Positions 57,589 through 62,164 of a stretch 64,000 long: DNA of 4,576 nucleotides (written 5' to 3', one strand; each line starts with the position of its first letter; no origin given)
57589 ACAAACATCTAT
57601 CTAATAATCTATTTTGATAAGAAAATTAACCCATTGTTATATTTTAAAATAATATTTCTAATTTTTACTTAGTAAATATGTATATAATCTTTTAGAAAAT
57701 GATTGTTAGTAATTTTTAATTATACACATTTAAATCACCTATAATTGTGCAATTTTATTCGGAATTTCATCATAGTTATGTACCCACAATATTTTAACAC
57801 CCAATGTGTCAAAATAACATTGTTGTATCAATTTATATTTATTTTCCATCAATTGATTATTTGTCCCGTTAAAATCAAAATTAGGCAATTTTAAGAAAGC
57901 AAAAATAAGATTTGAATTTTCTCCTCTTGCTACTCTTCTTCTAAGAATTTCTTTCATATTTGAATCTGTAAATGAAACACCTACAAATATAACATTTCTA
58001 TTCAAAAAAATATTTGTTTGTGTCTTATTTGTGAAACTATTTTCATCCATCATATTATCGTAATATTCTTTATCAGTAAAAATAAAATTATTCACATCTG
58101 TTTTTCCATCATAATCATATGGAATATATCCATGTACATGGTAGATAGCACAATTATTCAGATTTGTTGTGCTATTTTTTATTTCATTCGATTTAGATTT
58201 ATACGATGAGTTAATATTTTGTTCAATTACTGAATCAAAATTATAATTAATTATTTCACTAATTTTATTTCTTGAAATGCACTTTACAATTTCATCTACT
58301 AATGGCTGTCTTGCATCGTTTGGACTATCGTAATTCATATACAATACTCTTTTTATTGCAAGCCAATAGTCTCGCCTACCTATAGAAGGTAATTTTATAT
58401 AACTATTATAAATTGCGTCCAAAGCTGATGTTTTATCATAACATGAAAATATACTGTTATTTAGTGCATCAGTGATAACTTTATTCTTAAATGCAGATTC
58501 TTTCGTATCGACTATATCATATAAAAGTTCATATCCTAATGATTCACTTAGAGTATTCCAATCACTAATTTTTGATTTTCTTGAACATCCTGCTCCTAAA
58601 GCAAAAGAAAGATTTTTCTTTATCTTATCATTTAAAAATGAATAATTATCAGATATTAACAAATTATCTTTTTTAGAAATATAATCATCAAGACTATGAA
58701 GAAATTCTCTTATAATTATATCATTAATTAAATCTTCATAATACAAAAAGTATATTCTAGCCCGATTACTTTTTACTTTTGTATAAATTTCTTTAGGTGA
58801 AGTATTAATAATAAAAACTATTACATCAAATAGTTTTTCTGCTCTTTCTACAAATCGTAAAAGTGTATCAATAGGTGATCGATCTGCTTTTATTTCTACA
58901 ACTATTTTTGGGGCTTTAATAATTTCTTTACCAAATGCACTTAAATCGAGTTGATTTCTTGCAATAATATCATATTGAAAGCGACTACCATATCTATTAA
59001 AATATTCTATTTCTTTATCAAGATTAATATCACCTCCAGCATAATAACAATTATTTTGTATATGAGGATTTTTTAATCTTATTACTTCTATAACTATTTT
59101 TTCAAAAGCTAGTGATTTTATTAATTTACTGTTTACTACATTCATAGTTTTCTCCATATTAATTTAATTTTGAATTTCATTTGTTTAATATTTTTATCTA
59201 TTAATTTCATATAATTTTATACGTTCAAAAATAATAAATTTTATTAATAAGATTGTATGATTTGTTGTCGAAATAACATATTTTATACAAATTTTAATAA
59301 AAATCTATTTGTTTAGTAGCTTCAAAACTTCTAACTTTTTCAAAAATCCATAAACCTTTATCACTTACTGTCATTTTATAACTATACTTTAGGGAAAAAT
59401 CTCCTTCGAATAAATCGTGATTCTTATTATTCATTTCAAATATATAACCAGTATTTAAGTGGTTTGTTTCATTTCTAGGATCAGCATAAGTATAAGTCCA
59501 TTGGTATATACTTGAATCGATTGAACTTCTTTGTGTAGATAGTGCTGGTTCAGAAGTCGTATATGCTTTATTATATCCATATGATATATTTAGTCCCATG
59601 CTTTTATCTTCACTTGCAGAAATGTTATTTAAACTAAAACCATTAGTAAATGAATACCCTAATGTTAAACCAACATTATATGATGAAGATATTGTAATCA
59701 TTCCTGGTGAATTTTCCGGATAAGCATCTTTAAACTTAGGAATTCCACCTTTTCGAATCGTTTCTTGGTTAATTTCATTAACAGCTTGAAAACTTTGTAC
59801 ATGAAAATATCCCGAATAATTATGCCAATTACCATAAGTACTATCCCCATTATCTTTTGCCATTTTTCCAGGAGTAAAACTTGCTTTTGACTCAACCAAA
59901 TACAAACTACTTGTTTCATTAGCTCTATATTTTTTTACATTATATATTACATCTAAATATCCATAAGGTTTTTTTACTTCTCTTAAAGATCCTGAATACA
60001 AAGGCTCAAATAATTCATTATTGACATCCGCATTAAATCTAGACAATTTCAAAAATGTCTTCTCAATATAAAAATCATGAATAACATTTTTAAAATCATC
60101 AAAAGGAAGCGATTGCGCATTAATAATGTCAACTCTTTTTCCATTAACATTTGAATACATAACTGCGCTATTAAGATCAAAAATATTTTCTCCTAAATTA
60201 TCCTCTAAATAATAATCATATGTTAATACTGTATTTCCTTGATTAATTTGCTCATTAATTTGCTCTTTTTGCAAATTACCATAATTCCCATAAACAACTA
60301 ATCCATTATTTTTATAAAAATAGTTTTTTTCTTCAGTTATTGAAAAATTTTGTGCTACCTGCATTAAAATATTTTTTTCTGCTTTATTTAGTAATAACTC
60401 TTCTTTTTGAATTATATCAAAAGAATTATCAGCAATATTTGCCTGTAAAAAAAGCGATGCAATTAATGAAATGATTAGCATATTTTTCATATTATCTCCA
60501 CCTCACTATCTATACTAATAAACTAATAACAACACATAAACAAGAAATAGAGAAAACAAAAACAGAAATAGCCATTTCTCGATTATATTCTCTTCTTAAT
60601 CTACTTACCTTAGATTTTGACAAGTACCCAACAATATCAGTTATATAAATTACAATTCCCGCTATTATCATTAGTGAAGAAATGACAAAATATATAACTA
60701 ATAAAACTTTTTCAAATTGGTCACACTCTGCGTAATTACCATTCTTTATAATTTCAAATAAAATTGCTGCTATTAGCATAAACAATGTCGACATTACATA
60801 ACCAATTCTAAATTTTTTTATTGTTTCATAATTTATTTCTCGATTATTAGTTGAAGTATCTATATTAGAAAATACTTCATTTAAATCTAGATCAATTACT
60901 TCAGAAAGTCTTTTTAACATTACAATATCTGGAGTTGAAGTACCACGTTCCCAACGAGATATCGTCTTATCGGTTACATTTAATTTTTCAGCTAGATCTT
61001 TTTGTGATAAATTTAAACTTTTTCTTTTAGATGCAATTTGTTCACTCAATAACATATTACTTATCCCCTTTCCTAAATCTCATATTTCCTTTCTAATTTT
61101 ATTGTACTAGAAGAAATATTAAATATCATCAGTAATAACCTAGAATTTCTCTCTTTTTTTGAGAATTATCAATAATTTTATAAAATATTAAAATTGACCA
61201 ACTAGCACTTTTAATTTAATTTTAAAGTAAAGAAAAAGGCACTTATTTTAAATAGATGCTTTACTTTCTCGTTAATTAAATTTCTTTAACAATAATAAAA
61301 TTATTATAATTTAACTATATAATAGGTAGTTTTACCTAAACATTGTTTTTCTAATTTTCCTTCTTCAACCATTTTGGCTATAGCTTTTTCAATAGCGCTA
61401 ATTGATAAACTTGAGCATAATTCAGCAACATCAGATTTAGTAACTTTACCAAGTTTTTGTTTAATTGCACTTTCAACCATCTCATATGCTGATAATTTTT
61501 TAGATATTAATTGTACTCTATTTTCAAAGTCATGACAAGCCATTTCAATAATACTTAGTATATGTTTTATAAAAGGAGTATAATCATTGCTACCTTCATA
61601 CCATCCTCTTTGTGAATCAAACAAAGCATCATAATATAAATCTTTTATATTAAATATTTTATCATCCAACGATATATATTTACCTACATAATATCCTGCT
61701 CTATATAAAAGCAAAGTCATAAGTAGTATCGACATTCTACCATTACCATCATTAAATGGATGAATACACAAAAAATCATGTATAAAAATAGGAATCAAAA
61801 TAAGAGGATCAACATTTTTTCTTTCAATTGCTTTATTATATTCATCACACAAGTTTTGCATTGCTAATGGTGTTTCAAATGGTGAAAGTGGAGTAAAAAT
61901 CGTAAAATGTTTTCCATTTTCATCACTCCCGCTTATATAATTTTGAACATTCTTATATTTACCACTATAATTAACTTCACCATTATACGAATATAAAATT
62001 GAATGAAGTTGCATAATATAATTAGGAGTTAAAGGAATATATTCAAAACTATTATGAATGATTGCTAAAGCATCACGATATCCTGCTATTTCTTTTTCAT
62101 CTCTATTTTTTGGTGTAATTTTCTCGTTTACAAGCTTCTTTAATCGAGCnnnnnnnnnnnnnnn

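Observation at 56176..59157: Candidate undescribed defence cassette: Mrr-like::SIR2 fusion plus a PD-(D/E)XK partner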

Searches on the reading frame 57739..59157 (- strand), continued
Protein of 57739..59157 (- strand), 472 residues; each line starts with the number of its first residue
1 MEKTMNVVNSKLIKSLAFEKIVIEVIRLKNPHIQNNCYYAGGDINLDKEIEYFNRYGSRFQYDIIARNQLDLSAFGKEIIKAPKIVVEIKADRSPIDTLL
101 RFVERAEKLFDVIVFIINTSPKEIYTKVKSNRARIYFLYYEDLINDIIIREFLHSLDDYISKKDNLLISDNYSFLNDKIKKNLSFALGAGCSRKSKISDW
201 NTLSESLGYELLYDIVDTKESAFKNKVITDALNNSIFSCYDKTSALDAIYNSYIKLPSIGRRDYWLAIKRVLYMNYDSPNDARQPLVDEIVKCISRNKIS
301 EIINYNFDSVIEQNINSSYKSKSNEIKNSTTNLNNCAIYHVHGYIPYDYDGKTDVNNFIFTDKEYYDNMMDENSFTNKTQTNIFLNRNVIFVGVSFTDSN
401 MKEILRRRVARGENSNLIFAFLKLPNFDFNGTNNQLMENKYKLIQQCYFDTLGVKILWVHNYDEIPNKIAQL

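Call 73: search_protein_families(library=pfam, alignment_id=A1, max_evalue=0.1)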
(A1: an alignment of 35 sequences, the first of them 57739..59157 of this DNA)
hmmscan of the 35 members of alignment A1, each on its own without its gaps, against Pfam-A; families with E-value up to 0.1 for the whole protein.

A. member 1, window:57739-59157:- (472 aa): 1 family
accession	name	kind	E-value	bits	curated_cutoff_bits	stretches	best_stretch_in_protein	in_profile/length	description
PF13289.12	SIR2_2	-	7.6e-17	62.2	24.5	1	301-426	2-124/141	SIR2-like domain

B. families by the number of members that match (of 35 scanned): 15 families
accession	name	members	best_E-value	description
PF13289.12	SIR2_2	35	1.1e-18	SIR2-like domain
PF04471.18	Mrr_cat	1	0.001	Restriction endonuclease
PF16318.11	DUF4957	1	0.0048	Domain of unknown function (DUF4957)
PF23241.1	HAT_PRP39_C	1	0.0092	PRP39 C-terminal HAT repeat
PF08398.15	Phospholip_A2_4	1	0.014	Phospholipase A2-like domain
PF21497.3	TcpC-like_C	1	0.017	Conjugal transfer protein-like, C-terminal domain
PF25506.1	TIM-barrel_MTC6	1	0.018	MTC6 partial TIM-barrel domain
PF03297.21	Ribosomal_S25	1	0.02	S25 ribosomal protein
PF21452.2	Cmr1_like_C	1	0.024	Cmr1-like, C-terminal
PF12149.13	HSV_VP16_C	1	0.024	Herpes simplex virus virion protein 16 C terminal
PF13342.12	Toprim_Crpt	1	0.04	C-terminal repeat of topoisomerase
PF08303.17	tRNA_lig_kinase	1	0.055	tRNA ligase kinase domain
PF05185.22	PRMT5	1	0.064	PRMT5 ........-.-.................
PF12433.14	PV_NSP1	1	0.073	Parvovirus non-structural protein 1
PF01099.22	Uteroglobin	1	0.093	Uteroglobin family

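Call 76: search_protein_families(library=pfam, proteins=[L002:11677-14295:+, L081:2753-3664:+, L072:8073-9125:+, L001:11511-12806:+], max_evalue=0.0001)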
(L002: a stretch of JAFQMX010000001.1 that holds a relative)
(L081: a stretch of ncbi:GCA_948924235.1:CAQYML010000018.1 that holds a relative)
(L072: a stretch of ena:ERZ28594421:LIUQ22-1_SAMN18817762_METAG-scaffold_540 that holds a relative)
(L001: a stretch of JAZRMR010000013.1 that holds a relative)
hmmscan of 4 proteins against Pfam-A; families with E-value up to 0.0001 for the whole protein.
L002:11677-14295:+ (873 aa): 4 families
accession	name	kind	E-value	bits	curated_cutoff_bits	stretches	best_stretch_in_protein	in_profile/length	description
PF13306.12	LRR_5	-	7.3e-124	407.7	27.7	6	310-428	1-116/127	BspA type Leucine rich repeat region (6 copies)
PF13855.12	LRR_8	-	3.7e-22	78.3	27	0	459-506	11-59/61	Leucine rich repeat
PF12799.13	LRR_4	-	4.7e-07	30.3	27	0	473-506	1-32/44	Leucine Rich repeats (2 copies)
PF13240.11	Zn_Ribbon_1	-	5.9e-05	23.2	25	1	29-48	1-20/23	zinc-ribbon domain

L081:2753-3664:+ (303 aa): 0 families

L072:8073-9125:+ (350 aa): 0 families

L001:11511-12806:+ (432 aa): 0 families

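Call 78: search_protein_families(library=phrogs, proteins=[window:57739-59157:-], max_evalue=0.01)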
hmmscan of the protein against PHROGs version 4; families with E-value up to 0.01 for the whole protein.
window:57739-59157:- (472 aa): 1 family
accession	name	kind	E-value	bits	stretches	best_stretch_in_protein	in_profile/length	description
phrog_2695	-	unknown function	3.2e-06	27.4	1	288-408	126-239/531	-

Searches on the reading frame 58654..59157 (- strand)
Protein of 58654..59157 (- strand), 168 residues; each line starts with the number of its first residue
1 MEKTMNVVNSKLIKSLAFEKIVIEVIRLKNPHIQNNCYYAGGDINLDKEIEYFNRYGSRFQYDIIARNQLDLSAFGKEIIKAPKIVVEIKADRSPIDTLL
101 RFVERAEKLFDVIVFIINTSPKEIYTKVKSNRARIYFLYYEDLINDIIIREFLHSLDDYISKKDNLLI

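Call 52: search_solved_structures(query=A3, max_evalue=10, show_alignments=3)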
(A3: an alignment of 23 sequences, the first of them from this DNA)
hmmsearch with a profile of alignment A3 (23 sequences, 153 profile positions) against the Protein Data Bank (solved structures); distinct sequences matched with E-value up to 10: 4.
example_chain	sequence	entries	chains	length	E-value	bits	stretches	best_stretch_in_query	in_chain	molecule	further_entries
8foe_B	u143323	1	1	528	7.6e-05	26.1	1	37-128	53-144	DNA primase large subunit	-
8b9a_A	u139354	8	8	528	7.6e-05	26.1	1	37-128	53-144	DNA primase large subunit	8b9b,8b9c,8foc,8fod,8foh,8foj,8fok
9v1i_lY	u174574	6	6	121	0.022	18.1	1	88-138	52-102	Ribosomal protein L23A, putative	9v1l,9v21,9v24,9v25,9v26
4ys6_A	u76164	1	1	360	0.19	15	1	82-147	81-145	Putative solute-binding component of ABC transporter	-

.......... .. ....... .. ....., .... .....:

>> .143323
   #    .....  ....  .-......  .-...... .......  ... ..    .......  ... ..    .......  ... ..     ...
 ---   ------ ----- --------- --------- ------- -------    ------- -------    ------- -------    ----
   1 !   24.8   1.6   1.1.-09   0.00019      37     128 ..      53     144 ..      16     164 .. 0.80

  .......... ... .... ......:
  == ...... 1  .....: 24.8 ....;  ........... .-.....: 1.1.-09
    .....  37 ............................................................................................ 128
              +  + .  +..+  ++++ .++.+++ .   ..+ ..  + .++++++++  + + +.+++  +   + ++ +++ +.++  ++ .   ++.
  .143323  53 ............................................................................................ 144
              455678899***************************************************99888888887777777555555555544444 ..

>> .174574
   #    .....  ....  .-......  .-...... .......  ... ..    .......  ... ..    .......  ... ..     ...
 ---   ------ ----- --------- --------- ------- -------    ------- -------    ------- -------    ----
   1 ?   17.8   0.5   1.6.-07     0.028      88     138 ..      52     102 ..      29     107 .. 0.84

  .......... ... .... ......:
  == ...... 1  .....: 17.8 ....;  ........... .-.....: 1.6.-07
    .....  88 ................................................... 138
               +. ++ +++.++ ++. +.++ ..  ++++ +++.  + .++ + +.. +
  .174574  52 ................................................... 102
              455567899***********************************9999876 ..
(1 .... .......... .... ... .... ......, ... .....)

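Call 53: search_protein_families(library=pfam, alignment_id=A3, max_evalue=1)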
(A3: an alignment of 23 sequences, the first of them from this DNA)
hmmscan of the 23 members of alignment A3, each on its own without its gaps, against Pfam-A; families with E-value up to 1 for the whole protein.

A. member 1, seq(168 aa): 0 families

B. families by the number of members that match (of 23 scanned): 17 families
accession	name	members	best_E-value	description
PF04471.18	Mrr_cat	4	7.9e-05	Restriction endonuclease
PF05619.16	DUF787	1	0.0013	Borrelia burgdorferi protein of unknown function (DUF787)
PF09195.17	Endonuc-BglII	1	0.011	Restriction endonuclease BglII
PF12149.13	HSV_VP16_C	1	0.012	Herpes simplex virus virion protein 16 C terminal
PF09288.16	UBA_3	1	0.017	Fungal ubiquitin-associated domain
PF10387.14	DUF2442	1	0.022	Protein of unknown function (DUF2442)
PF14453.12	ThiS-like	1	0.031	ThiS-like ubiquitin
PF13635.12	DUF4143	1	0.044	Domain of unknown function (DUF4143)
PF11385.13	DUF3189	1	0.046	Protein of unknown function (DUF3189)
PF14076.12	DUF4258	1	0.067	Domain of unknown function (DUF4258)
PF11424.13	DUF3195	1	0.071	Protein of unknown function (DUF3195) N-terminal domain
PF22155.1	Mre11_acc_DNA_cap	1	0.084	Mre11 accessory DNA binding capping domain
PF19812.4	DUF6295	1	0.11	Family of unknown function (DUF6295)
PF09784.14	L31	1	0.11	Mitochondrial ribosomal protein L31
PF06144.19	DNA_pol3_delta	1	0.12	DNA polymerase III, delta subunit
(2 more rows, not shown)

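Call 70: find_homologous_proteins(query=A3, max_evalue=0.001)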
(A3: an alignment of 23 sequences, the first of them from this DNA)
Query A3 (23 sequences): 1787 candidates shared short words with the query, none scored E <= 0.001.

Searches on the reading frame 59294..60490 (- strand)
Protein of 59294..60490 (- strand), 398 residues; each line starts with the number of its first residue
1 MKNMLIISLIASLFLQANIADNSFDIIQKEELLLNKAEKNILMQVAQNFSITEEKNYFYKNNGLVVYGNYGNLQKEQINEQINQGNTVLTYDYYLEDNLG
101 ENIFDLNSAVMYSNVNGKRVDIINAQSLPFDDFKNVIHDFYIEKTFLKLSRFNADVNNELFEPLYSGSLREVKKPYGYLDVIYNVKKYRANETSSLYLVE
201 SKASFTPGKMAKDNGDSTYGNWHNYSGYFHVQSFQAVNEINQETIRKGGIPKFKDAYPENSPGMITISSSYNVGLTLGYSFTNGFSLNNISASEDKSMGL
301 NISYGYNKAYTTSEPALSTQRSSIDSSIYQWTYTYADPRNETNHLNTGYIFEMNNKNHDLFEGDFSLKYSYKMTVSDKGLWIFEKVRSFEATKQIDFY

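Call 33: search_protein_families(library=pfam, proteins=[window:59294-60490:-], max_evalue=0.01)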
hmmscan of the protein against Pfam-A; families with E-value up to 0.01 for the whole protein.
window:59294-60490:- (398 aa): 0 families

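Call 56: search_protein_families(library=padloc, proteins=[window:59294-60490:-], max_evalue=0.001)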
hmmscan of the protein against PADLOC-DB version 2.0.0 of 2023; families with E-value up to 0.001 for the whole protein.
window:59294-60490:- (398 aa): 0 families

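Call 71: search_solved_structures(query=window:59294-60490:-, max_evalue=1)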
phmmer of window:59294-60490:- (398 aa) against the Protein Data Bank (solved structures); distinct sequences matched with E-value up to 1: 0.

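Call 78: search_protein_families(library=phrogs, proteins=[window:59294-60490:-], max_evalue=0.01)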
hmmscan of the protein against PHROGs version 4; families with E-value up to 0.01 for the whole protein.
window:59294-60490:- (398 aa): 0 families

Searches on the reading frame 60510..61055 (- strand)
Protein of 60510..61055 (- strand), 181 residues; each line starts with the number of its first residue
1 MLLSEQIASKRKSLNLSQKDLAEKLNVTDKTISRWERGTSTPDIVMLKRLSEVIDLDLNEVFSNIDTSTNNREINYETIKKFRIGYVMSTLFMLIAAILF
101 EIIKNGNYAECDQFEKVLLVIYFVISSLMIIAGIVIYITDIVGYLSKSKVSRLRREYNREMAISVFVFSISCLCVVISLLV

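Call 33: search_protein_families(library=pfam, proteins=[window:60510-61055:-], max_evalue=0.01)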
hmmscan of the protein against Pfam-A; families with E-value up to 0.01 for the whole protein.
window:60510-61055:- (181 aa): 13 families
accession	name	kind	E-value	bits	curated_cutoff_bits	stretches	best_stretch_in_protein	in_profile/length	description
PF01381.28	HTH_3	-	3.1e-16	59.6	23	1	7-60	1-54/55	Helix-turn-helix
PF12844.13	HTH_19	-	7.5e-10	39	30.2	1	8-65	5-62/64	Helix-turn-helix domain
PF13560.12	HTH_31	-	3e-07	31.1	27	1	4-60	3-60/64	Helix-turn-helix domain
PF13443.12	HTH_26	-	0.00012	22.7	22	1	15-63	10-59/63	Cro/C1-type HTH DNA-binding domain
PF15731.11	MqsA_antitoxin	-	0.00082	19.9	30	1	5-50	72-117/131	Antitoxin component of bacterial toxin-antitoxin system, MqsA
PF13518.12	HTH_28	-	0.00092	19.7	25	0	17-37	14-34/52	Helix-turn-helix domain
PF13744.12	HTH_37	-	0.0021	18.3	27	1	4-39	20-55/80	Helix-turn-helix domain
PF00822.25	PMP22_Claudin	-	0.0029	18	26.7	1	74-170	61-149/161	PMP-22/EMP/MP20/Claudin family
PF13384.12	HTH_23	-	0.0045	17.2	24.6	0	16-35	18-37/50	Homeodomain-like domain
PF08279.18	HTH_11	-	0.0068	16.7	25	0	13-34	14-34/55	HTH domain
PF05269.17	Phage_CII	-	0.0079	16.8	21.3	0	16-47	24-54/91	Bacteriophage CII protein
PF07022.19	Phage_CI_repr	-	0.0084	16.9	22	0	16-61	12-57/65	Bacteriophage CI repressor helix-turn-helix domain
PF06687.17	SUR7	-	0.0094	16.1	29.6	0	69-180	87-197/201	SUR7/PalI family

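Call 56: search_protein_families(library=padloc, proteins=[window:60510-61055:-], max_evalue=0.001)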
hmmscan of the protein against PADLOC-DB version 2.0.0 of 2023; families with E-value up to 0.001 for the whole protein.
window:60510-61055:- (181 aa): 20 families
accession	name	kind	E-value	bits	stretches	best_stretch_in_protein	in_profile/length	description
PDLC02926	HTH_VI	-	1.7e-10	39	1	4-62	3-61/92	-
PDLC03952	RmrA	-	1.3e-09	35.4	1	2-58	22-78/395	-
PDLC03951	RmrA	-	2.2e-09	34.8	1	4-68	10-74/400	-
PDLC03947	RmrA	-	5.1e-09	33.4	1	2-76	11-84/383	-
PDLC03954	RmrA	-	9.3e-09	32.7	1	5-69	13-77/380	-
PDLC03956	RmrA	-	4.3e-07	27.3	1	16-57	23-64/399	-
PDLC03949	RmrA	-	6.7e-07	26.5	1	3-61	3-61/363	-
PDLC03945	RmrA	-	1e-06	26.2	1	3-79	3-78/394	-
PDLC03948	RmrA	-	1.2e-06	25.7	1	4-58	10-64/397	-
PDLC03666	Control_protein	-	2.3e-06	25.9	1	6-72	10-76/77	control protein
PDLC03946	RmrA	-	2.5e-06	24.5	1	6-80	6-80/357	-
PDLC03944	RmrA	-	6.5e-06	23.4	1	8-56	12-60/384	-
PDLC03955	RmrA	-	1.8e-05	22.1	1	6-57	24-75/371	-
PDLC04760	PDC-M64C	-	2.1e-05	22.8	1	5-61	29-85/93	-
PDLC04775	PDC-M69A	-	8.2e-05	21.1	1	5-73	10-78/113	-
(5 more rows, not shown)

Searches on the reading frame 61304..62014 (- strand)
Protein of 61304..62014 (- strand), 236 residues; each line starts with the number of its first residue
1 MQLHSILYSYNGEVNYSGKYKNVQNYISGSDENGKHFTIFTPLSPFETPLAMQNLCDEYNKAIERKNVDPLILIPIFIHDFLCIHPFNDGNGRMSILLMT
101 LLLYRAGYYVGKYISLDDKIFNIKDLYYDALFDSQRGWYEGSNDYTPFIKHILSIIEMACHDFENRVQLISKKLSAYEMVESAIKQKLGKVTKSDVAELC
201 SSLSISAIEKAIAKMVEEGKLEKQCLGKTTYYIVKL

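Call 33: search_protein_families(library=pfam, proteins=[window:61304-62014:-], max_evalue=0.01)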
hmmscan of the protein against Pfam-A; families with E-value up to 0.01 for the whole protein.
window:61304-62014:- (236 aa): 1 family
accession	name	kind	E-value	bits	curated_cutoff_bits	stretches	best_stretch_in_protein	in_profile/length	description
PF02661.23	Fic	-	9.7e-17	62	24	1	2-103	9-93/93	Fic/DOC family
